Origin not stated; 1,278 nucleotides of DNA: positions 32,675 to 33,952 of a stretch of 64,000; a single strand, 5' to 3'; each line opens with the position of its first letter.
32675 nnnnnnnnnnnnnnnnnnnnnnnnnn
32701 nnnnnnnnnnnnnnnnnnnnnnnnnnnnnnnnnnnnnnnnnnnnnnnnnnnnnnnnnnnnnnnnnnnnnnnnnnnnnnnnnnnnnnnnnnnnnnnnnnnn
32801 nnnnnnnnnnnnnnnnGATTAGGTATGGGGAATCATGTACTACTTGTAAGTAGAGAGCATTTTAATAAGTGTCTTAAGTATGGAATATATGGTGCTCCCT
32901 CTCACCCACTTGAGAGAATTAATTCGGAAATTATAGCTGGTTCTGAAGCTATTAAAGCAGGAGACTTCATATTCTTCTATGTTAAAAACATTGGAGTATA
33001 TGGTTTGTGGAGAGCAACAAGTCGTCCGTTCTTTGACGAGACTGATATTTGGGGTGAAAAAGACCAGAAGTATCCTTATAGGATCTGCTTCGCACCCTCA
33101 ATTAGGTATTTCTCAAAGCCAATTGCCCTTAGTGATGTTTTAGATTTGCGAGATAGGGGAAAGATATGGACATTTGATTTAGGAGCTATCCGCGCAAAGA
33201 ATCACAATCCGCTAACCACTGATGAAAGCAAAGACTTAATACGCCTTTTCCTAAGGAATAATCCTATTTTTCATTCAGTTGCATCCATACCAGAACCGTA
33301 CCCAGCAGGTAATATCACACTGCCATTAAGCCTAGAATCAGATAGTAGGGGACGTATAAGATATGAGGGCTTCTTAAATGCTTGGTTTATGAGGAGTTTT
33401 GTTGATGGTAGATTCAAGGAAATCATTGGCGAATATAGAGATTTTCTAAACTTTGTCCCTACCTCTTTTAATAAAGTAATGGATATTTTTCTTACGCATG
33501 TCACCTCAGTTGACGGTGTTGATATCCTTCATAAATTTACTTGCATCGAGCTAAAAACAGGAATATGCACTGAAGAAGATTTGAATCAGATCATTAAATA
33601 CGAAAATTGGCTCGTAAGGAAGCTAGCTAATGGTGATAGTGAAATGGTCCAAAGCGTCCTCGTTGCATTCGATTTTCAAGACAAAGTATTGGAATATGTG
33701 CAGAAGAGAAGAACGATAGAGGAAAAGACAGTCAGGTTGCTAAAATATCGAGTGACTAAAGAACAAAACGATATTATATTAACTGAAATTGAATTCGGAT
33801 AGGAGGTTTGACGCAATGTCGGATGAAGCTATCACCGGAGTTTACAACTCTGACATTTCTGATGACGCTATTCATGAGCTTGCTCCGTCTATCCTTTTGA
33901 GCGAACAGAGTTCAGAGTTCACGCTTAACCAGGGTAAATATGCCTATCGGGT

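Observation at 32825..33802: EVE (PUA-like) domain fused to a PD-(D/E)xK nuclease: candidate modification-dependent restriction enzyme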

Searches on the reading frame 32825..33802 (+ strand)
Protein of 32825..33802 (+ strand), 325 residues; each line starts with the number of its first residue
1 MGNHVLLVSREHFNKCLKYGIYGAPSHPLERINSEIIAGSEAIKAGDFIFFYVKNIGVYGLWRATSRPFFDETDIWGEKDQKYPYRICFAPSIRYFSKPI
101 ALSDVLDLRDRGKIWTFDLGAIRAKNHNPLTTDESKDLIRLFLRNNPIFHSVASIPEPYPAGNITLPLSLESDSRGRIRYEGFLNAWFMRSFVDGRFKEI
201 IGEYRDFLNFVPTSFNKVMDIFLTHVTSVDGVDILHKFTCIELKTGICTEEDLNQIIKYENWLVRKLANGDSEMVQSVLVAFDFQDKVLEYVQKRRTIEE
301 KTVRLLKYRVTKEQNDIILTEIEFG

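Call 3: search_protein_families(library=pfam, proteins=[window:32825-33802:+], max_evalue=1)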
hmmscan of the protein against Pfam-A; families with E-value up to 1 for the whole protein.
window:32825-33802:+ (325 aa): 2 families
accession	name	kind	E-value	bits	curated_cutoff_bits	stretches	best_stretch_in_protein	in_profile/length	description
PF01878.24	EVE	-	0.007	16.8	23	1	42-120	39-124/145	EVE domain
PF08355.17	EF_assoc_1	-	0.087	12.9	29.1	1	166-194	6-34/72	EF hand associated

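Call 4: search_protein_families(library=padloc, proteins=[window:32825-33802:+], max_evalue=1)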
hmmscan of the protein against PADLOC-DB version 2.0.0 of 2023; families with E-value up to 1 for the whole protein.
window:32825-33802:+ (325 aa): 1 family
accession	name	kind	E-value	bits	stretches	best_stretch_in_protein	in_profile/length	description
PDLC04807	PDC-S02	-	0.012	12.9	1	234-296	250-312/351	-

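Call 5: search_protein_families(library=ncbifam, proteins=[window:32825-33802:+], max_evalue=1)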
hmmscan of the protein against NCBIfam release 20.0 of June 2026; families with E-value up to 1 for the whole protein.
window:32825-33802:+ (325 aa): 2 families
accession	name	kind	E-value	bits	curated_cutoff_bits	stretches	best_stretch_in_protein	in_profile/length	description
NF002008.0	PRK00809.1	subfamily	0.00045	19.9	139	1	40-106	32-109/146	hypothetical protein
NF003270.0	PRK04247.1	equivalog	0.11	11.5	216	1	231-295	166-227/250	endonuclease NucS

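Call 6: find_homologous_proteins(query=window:32825-33802:+)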
Query window:32825-33802:+ (325 aa): 521 proteins with E <= 0.001 among 2016 candidates; the best 120 are listed.
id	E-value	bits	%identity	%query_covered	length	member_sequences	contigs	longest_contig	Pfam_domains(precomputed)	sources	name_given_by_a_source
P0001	4.6e-215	731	97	100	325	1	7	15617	-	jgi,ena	-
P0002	5.9e-215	730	98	100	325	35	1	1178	-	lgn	-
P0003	1.6e-186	637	83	100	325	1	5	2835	-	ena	-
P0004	2.3e-186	636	82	100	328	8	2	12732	-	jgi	-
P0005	1.5e-184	630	82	100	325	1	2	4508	-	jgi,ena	-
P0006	2.7e-182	623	81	100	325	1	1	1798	-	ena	-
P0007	2.8e-182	623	80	99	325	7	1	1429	-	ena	-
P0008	1.2e-180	618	81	99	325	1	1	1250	PF01878.25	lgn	-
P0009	1.9e-180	617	81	99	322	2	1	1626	-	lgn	-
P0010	5.6e-180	616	80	99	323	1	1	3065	-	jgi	jgi:hypothetical protein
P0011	3.2e-176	603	79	99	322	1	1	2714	-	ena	-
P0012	5.4e-176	602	78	99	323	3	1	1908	PF01878.25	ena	-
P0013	7.2e-174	595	75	100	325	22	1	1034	-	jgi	-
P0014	5.6e-172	589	76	99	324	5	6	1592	-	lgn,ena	-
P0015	8.0e-172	589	77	99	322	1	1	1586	-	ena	-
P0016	1.8e-171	588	76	99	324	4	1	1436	PF01878.25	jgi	-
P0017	3.5e-170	583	76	100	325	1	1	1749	PF01878.25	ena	-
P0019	6.3e-170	582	76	100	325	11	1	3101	PF01878.25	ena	-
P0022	6.1e-169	579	76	100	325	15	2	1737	PF01878.25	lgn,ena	-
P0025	1.1e-168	578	72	100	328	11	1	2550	PF01878.25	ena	-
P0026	5.5e-168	576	75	99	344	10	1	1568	PF01878.25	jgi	jgi:predicted RNA-binding protein with PUA-like domain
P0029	1.1e-167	575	75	100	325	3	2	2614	PF01878.25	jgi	jgi:predicted RNA-binding protein with PUA-like domain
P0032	2.1e-167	574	74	100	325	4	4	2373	PF01878.25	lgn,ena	-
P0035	4.9e-167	573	73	99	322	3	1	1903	PF01878.25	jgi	jgi:predicted RNA-binding protein with PUA-like domain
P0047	7.1e-165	566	73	100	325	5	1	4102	PF01878.25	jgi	jgi:predicted RNA-binding protein with PUA-like domain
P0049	1.5e-164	565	73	100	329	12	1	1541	PF01878.25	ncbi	-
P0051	2.7e-164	564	73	100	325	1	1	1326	PF01878.25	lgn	-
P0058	1.2e-163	562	71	100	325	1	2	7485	PF01878.25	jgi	-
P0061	2.8e-163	561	73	100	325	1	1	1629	PF01878.25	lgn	-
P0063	3.0e-163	561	72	100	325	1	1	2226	PF01878.25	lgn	-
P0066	4.8e-163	560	73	100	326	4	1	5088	PF01878.25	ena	-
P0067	5.2e-163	560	73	100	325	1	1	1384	PF01878.25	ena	-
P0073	3.6e-162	557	72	100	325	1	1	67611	PF01878.25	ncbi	-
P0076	6.5e-162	556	72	99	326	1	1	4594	PF01878.25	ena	-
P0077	7.0e-162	556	72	100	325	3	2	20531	PF01878.25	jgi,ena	-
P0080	1.3e-161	555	73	99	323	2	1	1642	PF01878.25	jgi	-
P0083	3.5e-161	554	72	100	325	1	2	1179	PF01878.25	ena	-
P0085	4.7e-161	553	71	100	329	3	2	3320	PF01878.25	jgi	jgi:predicted RNA-binding protein with PUA-like domain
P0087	9.7e-161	552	70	100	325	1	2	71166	PF01878.25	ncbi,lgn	-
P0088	1.7e-160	552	71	100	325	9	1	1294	PF01878.25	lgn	-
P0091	9.9e-160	549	71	100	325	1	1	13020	PF01878.25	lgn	-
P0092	1.4e-159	548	71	99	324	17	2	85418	PF01878.25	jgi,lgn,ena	-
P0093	1.8e-159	548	70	100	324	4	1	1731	PF01878.25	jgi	-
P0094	2.2e-159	548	70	100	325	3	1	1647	PF01878.25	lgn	-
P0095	2.9e-159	547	72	99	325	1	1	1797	PF01878.25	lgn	-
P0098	4.2e-159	547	71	100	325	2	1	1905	PF01878.25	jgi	-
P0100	5.8e-159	546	69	100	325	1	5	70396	PF01878.25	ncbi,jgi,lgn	jgi:hypothetical protein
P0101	6.0e-159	546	70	99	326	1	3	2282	PF01878.25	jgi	-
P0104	1.6e-158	545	69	100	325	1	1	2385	PF01878.25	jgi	jgi:hypothetical protein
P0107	8.8e-158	543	69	99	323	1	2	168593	-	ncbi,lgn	-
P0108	1.1e-157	542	69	99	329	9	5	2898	PF01878.25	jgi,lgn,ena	-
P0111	4.8e-157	540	69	100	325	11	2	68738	PF01878.25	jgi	jgi:hypothetical protein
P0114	1.1e-156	539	69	100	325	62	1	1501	PF01878.25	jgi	jgi:hypothetical protein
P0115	2.4e-156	538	69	100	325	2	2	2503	PF01878.25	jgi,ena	-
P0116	4.9e-156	537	68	99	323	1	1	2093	PF01878.25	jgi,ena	-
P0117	4.9e-156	537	68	99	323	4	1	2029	PF01878.25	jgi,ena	-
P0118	5.1e-156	537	69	100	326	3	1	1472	PF01878.25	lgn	-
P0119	6.8e-156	536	67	99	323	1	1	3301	PF01878.25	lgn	-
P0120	1.2e-155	536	70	100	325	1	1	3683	PF01878.25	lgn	-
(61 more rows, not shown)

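Call 7: search_solved_structures(query=window:32825-33802:+, max_evalue=10, show_alignments=3)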
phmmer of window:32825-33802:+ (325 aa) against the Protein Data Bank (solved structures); distinct sequences matched with E-value up to 10: 10.
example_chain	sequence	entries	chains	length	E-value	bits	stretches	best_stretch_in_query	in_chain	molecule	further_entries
4d49_A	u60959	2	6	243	0.064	15.4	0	253-281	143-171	ARMADILLO REPEAT PROTEIN ARM00027 | YIII(Dq.V1)4CPAF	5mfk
6s9o_A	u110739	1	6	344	0.46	12.6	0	254-281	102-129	designed Armadillo repeat protein with internal Lock1 fused to target peptide KRKRKLKFKR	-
6nu9_A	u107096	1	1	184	0.73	12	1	160-236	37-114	Zinc-Binding Non-Structural Protein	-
6s9l_A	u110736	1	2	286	0.84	11.8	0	254-281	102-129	KR4KLSF Lock1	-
2o9r_A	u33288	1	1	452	1.3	11.2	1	173-210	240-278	Beta-glucosidase B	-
2o9p_A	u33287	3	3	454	1.3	11.2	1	173-210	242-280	Beta-glucosidase B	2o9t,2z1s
2jie_A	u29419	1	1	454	1.3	11.2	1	173-210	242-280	BETA-GLUCOSIDASE B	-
8oh7_A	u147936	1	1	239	2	10.6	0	254-281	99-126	Designed Armadillo repeat protein with four internal modules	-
7qnp_AAA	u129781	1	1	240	2.1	10.5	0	254-281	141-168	Designed Armadillo Repeat Protein N(A4)M4C(AII)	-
4db8_A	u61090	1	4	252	3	9.9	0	254-281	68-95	Armadillo-repeat Protein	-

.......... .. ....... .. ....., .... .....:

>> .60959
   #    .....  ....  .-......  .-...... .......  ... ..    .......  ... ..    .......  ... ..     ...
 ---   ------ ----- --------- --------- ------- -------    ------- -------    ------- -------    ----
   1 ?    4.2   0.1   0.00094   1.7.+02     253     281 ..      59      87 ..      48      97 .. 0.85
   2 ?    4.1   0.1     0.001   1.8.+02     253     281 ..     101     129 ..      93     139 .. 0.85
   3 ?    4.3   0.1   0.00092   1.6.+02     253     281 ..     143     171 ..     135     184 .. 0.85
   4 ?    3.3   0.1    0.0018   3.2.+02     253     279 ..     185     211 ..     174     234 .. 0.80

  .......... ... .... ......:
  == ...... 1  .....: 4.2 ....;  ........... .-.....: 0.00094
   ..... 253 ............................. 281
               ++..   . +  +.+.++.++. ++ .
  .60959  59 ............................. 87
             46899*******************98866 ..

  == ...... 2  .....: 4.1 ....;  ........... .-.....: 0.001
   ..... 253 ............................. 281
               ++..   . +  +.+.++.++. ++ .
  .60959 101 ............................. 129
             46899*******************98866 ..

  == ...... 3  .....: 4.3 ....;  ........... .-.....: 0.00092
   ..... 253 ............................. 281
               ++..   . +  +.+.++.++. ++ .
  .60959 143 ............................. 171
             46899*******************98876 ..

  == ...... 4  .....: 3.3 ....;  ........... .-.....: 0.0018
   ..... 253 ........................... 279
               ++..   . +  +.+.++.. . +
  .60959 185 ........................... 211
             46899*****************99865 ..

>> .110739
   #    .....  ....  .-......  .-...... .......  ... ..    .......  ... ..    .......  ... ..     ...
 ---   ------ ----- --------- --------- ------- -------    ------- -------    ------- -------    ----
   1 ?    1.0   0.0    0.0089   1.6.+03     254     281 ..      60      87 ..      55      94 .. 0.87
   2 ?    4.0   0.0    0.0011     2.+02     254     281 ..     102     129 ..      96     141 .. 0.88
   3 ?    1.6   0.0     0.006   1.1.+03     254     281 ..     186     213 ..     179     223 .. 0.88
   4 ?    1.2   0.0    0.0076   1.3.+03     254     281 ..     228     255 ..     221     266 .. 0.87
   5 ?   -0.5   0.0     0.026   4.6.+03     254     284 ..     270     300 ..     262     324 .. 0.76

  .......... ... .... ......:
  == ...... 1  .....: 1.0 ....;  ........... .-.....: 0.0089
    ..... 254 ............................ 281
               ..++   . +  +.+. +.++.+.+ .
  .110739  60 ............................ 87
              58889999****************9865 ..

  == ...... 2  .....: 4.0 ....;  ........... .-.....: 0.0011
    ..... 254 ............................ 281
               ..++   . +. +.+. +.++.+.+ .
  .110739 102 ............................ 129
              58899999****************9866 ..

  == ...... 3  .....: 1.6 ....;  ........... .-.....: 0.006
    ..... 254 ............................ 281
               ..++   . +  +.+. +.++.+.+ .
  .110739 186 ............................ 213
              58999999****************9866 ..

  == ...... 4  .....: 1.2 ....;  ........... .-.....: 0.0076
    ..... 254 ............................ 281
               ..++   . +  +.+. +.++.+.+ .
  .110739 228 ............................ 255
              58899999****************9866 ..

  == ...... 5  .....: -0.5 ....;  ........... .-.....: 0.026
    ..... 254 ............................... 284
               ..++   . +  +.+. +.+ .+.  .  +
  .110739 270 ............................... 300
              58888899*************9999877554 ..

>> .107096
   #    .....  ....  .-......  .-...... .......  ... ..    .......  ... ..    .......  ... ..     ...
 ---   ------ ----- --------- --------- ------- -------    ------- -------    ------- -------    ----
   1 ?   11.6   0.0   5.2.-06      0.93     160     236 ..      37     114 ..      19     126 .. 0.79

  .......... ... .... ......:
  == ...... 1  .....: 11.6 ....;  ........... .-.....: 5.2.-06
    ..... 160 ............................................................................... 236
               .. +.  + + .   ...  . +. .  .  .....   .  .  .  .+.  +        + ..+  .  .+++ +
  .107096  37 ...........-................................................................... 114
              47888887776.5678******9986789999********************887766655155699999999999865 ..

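Call 11: search_solved_structures(query=A1, max_evalue=10, show_alignments=4)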
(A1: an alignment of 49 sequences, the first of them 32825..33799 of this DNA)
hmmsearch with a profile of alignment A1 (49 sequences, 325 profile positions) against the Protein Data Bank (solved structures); distinct sequences matched with E-value up to 10: 13.
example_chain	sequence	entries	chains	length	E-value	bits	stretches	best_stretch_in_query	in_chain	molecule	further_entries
1wmm_A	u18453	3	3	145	0.031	16.5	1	5-96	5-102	Hypothetical UPF0310 protein PH1033 | UPF0310 protein PH1033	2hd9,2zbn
4d49_A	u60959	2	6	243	0.074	15.2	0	253-278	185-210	ARMADILLO REPEAT PROTEIN ARM00027 | YIII(Dq.V1)4CPAF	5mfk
6s9o_A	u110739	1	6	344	0.24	13.5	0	254-279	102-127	designed Armadillo repeat protein with internal Lock1 fused to target peptide KRKRKLKFKR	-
6s9l_A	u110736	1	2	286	0.91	11.6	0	254-279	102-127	KR4KLSF Lock1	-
8cr8_A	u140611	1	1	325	1.3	11.1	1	160-193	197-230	Interleukin-12 subunit beta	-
1f42_A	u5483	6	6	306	1.3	11.1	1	160-193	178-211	INTERLEUKIN-12 BETA CHAIN | Interleukin-12 subunit beta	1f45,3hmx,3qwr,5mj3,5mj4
8oe4_A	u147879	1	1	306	1.3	11.1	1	160-193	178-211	Interleukin-12 subunit beta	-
8uui_A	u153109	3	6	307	1.3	11.1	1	160-193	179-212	Interleukin-12 subunit beta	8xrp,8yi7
6wdq_A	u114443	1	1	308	1.3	11.1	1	160-193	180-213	Interleukin-12 subunit beta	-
3duh_A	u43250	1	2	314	1.4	11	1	160-193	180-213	Interleukin-12 subunit beta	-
6uib_B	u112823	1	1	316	1.4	11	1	160-193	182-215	Interleukin-12 subunit beta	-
4grw_B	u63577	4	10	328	1.5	10.9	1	160-193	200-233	Interleukin-12 subunit beta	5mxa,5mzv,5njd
3d85_D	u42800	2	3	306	1.6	10.8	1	160-193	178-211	Interleukin-12 subunit p40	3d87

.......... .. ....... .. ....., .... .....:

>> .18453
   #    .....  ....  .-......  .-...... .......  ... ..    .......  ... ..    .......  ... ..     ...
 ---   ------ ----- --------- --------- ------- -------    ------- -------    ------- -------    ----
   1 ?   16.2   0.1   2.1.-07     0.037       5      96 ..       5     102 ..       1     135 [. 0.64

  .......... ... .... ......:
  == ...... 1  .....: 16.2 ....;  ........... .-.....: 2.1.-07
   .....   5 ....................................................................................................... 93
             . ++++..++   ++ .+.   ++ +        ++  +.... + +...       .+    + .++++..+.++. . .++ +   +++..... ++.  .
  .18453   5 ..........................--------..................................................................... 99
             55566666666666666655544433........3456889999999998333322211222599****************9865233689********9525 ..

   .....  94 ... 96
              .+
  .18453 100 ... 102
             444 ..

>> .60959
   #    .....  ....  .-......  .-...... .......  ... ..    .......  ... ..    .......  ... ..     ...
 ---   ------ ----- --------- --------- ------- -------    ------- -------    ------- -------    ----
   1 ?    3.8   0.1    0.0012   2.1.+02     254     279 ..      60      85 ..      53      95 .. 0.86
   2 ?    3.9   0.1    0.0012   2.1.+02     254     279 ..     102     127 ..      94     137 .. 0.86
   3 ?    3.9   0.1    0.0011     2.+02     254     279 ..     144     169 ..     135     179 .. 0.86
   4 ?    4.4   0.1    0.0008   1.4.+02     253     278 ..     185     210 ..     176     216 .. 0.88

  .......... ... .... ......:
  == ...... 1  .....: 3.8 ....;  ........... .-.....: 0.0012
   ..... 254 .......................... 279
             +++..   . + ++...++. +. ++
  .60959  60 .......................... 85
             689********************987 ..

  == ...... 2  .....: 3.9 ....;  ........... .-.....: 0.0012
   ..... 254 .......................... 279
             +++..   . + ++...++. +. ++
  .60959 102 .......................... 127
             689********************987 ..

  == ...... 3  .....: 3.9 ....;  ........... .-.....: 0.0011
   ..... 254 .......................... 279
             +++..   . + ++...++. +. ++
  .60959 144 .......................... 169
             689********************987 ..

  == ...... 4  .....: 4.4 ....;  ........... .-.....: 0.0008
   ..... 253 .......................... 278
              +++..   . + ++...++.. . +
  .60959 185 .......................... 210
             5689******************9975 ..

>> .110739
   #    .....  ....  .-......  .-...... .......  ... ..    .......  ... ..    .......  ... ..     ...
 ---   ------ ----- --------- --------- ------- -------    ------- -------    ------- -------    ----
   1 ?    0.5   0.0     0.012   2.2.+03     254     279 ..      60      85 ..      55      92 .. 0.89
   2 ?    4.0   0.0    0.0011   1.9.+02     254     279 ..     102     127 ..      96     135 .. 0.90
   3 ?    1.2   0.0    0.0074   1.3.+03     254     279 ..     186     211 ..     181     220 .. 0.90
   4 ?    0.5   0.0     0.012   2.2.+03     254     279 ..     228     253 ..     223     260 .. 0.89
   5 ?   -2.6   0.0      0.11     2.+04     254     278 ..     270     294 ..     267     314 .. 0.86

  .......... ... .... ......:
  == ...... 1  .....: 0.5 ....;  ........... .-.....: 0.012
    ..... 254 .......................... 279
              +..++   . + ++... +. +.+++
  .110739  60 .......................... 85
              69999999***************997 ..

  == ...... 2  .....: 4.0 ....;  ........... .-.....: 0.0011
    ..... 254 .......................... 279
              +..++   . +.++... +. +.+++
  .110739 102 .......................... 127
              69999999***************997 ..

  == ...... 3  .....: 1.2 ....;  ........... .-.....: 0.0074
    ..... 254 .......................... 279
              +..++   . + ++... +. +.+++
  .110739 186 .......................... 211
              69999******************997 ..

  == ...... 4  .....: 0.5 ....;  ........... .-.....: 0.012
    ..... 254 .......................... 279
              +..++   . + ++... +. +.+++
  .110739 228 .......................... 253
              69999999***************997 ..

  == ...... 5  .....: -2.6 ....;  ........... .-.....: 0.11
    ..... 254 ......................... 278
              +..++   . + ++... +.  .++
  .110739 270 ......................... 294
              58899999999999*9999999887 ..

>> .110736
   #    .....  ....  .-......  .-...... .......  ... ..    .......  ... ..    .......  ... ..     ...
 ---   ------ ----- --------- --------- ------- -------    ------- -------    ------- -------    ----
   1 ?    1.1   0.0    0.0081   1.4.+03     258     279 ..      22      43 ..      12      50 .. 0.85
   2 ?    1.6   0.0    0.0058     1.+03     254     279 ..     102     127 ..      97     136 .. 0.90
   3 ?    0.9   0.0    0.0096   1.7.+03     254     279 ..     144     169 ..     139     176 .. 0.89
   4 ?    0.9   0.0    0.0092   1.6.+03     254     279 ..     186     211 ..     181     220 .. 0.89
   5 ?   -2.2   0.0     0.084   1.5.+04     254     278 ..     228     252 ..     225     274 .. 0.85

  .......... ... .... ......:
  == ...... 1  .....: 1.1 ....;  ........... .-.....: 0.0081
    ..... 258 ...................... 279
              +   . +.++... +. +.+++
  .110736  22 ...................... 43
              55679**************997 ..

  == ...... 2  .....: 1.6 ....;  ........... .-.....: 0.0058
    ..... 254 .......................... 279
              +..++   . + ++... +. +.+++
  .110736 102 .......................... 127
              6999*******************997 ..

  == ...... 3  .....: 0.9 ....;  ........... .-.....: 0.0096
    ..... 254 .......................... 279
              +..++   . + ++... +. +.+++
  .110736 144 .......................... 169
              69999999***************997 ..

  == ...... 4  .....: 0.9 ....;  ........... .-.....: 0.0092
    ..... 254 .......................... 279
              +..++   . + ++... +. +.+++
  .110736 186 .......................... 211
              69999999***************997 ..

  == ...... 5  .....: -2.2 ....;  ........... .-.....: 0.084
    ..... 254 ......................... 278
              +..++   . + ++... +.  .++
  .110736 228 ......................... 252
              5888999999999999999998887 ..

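Call 12: find_encoding_contigs(protein=P0107, flank=8000, max_places=3)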
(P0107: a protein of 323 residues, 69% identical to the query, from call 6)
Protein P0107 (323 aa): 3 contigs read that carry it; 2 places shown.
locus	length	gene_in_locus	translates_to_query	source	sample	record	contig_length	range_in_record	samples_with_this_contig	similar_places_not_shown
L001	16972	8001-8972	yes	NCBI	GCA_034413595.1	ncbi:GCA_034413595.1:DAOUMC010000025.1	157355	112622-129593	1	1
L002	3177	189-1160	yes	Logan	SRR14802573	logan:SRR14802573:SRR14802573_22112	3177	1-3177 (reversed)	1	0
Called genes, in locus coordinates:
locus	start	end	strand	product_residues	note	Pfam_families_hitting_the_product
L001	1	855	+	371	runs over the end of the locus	PF00535:Glycos_transf_2, PF04138:GtrA_DPMS_TM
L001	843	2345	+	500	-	PF02366:PMT, PF13231:PMT_2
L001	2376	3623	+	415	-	PF00464:SHMT, PF00155:Aminotran_1_2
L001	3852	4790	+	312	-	PF13793:Pribosyltran_N, PF00156:Pribosyltran, PF14572:Pribosyl_synth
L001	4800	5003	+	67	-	PF09413:DUF2007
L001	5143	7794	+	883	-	PF07517:SecA_DEAD, PF01043:SecA_PP_bind, PF21090:P-loop_SecA, PF07516:SecA_SW, PF02810:SEC-C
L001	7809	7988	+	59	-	-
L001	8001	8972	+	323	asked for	-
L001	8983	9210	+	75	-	-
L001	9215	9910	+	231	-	-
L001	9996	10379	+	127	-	-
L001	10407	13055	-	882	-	PF00133:tRNA-synt_1, PF09334:tRNA-synt_1g, PF13603:tRNA-synt_1_2 (weak), PF09334:tRNA-synt_1g (weak), PF08264:Anticodon_1, PF10458:Val_tRNA-synt_C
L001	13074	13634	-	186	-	-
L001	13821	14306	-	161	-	PF01936:NYN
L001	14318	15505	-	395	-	PF02441:Flavoprotein, PF04127:DFP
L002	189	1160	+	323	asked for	-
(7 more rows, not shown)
